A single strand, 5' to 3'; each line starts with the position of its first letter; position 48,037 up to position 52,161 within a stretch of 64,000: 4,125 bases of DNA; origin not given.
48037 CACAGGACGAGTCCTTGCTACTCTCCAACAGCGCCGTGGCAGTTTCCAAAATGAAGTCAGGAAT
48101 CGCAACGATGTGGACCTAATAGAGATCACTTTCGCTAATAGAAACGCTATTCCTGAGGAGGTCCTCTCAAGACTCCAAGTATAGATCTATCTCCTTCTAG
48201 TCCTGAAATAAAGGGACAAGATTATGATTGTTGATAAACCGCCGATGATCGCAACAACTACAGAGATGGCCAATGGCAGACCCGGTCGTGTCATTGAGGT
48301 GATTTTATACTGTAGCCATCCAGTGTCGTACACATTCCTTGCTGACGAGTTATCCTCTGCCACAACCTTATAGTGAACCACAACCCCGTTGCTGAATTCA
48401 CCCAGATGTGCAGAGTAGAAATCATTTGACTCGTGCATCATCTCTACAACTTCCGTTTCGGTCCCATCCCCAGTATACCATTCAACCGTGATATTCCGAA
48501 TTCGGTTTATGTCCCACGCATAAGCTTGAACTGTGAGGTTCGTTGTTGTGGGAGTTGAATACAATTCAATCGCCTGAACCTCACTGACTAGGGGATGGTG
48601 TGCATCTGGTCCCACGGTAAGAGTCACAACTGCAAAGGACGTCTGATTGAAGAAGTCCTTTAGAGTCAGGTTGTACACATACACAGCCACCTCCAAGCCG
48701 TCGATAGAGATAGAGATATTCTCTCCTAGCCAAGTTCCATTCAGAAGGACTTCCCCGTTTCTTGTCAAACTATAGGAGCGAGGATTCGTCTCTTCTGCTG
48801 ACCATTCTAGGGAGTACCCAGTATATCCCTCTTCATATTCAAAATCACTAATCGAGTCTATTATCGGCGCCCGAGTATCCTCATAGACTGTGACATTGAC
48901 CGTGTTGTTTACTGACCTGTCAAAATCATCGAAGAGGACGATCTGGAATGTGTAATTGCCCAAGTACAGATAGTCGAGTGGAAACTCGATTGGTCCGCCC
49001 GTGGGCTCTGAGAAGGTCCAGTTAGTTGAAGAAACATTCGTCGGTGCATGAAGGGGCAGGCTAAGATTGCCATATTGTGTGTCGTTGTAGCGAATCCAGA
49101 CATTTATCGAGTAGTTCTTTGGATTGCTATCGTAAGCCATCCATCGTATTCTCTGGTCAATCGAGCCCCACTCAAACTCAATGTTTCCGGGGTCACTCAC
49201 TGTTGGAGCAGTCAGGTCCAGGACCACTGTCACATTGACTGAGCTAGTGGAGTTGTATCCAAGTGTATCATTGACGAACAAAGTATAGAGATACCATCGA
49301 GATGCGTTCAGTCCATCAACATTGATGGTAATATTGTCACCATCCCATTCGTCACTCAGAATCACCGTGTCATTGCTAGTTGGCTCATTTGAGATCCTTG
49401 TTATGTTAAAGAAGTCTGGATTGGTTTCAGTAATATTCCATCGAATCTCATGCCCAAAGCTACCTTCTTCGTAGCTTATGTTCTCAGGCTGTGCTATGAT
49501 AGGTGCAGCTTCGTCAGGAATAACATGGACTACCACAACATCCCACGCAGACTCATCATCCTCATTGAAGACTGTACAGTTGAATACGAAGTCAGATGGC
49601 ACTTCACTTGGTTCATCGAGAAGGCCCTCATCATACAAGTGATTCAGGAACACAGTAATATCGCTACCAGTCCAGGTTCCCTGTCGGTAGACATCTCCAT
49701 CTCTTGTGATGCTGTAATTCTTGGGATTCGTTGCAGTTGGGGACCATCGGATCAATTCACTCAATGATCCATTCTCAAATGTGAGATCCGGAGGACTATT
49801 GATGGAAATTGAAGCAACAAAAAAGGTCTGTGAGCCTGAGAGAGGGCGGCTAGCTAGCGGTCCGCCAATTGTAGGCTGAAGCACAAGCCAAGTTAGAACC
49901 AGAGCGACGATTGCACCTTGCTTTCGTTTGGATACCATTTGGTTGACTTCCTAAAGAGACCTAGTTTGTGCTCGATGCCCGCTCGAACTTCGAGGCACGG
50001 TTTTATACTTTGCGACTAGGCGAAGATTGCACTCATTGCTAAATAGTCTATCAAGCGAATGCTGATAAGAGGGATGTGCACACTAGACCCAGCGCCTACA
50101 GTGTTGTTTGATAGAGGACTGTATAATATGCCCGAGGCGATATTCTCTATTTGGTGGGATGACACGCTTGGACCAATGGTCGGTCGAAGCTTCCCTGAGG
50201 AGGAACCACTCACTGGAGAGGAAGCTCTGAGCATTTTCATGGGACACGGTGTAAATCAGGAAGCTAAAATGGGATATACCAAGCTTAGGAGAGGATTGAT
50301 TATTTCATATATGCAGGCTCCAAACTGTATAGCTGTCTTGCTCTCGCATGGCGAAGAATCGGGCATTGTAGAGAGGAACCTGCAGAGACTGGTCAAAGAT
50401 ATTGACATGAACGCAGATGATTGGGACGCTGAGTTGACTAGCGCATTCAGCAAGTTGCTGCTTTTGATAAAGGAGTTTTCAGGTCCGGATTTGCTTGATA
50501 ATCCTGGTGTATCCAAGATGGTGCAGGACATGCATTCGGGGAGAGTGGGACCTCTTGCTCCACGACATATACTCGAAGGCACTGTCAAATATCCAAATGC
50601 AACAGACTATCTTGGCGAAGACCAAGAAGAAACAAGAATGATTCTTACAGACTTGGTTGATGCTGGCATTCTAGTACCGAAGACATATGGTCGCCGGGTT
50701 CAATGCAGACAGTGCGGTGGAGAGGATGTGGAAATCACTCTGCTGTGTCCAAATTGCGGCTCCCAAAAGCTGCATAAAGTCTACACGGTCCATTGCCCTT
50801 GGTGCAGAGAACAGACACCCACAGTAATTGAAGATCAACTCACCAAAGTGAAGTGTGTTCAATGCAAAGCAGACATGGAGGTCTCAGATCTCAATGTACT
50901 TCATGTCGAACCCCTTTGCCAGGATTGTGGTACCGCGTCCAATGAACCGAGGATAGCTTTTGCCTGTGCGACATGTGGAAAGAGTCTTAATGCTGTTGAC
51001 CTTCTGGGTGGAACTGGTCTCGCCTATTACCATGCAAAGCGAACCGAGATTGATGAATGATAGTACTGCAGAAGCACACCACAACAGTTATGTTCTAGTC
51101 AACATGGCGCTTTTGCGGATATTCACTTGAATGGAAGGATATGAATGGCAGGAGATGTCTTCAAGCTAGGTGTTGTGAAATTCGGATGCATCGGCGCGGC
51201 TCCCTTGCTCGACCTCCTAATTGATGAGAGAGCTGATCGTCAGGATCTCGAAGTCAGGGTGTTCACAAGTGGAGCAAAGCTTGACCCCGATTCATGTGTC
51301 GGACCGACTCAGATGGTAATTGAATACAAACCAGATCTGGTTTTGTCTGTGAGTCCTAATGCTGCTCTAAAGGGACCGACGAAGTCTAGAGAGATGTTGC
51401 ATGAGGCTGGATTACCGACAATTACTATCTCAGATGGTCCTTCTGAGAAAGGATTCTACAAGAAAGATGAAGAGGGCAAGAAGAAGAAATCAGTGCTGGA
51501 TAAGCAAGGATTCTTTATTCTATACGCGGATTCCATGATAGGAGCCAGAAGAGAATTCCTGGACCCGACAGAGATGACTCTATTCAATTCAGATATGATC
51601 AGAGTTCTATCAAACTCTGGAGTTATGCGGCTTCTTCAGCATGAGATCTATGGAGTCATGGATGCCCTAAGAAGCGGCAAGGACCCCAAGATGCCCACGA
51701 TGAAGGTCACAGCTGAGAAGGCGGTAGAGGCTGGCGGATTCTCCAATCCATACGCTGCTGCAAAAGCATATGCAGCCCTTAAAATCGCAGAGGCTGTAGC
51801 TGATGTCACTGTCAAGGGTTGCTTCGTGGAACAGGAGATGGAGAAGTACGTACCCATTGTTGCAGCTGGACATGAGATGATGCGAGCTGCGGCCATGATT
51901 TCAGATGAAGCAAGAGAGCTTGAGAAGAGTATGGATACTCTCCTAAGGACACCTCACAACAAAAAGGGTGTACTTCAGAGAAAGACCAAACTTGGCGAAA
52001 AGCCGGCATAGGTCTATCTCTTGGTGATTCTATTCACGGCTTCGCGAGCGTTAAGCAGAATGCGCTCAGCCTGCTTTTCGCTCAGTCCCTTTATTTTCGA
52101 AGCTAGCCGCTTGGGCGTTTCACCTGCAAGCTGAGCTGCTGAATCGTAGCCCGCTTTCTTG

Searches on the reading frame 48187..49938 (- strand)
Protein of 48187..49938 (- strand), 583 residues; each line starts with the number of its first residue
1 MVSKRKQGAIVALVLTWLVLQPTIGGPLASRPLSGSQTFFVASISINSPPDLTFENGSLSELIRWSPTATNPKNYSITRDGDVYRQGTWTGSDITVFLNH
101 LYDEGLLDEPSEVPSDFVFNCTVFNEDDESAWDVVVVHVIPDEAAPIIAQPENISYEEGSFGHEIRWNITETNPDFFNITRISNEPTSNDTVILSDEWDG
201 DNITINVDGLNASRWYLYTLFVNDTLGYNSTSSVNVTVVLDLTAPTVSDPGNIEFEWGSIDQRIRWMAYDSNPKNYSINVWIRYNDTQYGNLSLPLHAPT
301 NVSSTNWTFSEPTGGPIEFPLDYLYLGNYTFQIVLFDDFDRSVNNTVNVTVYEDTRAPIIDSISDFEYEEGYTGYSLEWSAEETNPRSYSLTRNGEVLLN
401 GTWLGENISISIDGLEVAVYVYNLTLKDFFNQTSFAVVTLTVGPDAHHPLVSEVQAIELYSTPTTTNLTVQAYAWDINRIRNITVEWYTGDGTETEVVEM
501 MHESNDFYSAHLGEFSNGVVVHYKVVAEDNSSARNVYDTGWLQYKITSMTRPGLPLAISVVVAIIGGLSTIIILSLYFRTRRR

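Call 49: search_protein_families(library=ncbifam, proteins=[window:48187-49938:-], max_evalue=1e-8)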
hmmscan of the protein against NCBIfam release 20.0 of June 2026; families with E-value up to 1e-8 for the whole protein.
window:48187-49938:- (583 aa): 1 family
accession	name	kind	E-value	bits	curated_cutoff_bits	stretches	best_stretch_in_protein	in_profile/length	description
NF038112.1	myxo_dep_M36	subfamily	5.6e-09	33.7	1500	0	329-533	1354-1553/1604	myxosortase-dependent M36 family metallopeptidase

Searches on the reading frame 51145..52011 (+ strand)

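Call 49: search_protein_families(library=ncbifam, proteins=[window:51145-52011:+], max_evalue=1e-8)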
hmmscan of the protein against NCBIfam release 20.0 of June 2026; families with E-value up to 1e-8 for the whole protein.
window:51145-52011:+ (288 aa): 1 family
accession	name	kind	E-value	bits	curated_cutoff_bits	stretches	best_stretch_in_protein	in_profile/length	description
NF002162.0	PRK00994.1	equivalog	3.6e-107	357.9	297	1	5-287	2-276/277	F420-dependent methylenetetrahydromethanopterin dehydrogenase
